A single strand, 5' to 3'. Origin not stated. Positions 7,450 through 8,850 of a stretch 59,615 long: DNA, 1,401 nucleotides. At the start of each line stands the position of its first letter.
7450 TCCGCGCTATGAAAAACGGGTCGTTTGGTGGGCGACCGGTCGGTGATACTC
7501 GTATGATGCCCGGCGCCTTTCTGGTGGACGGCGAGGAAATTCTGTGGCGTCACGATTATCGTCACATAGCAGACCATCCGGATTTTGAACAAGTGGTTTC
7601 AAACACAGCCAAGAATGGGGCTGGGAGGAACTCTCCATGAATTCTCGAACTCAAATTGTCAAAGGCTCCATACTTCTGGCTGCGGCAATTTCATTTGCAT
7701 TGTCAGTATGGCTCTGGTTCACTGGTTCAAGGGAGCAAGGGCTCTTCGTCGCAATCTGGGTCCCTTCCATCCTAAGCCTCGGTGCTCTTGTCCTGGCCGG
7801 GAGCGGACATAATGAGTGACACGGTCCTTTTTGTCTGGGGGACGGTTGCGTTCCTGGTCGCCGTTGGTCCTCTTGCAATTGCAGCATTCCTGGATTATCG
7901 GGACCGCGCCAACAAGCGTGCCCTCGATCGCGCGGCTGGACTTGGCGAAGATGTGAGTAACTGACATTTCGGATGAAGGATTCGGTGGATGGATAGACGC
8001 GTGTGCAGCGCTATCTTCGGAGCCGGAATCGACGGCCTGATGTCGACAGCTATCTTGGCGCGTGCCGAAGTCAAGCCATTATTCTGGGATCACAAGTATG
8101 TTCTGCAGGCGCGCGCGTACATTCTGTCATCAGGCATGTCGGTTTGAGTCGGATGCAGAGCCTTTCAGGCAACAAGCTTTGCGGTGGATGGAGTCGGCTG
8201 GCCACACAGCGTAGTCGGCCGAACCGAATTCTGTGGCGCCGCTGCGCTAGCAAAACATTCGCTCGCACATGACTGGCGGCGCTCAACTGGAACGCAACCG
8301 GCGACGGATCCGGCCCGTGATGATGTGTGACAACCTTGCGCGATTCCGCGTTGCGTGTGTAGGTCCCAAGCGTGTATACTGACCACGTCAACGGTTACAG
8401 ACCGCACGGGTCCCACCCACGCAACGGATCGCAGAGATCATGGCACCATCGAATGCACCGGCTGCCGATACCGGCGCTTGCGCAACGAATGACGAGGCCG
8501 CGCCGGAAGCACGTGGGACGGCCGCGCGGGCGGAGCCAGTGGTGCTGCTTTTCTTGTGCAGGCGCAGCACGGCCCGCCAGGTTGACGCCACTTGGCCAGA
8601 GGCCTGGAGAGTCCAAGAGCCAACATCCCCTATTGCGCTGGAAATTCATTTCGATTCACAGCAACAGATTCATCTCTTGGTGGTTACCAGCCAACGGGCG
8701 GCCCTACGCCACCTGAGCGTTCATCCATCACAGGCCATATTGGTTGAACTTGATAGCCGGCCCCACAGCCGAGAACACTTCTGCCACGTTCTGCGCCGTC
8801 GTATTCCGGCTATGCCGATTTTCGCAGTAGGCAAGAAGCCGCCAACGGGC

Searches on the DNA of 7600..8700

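Call 19: search_rna_families(source=window, start=7600, end=8700, threshold=evalue, max_evalue=10)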
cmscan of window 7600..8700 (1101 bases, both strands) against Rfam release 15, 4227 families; matches with E-value up to 10: 2.
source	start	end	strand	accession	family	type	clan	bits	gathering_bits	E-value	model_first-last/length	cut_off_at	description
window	8022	8089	-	RF03172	mir-6012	Gene; miRNA;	-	18.8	59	2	1-85/85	no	mir-6012 microRNA precursor family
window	7688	7764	-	RF00065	snoR9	Gene; snRNA; snoRNA; CD-box;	CL00132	11.8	90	7.2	1-128/128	no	Small nucleolar RNA snoR9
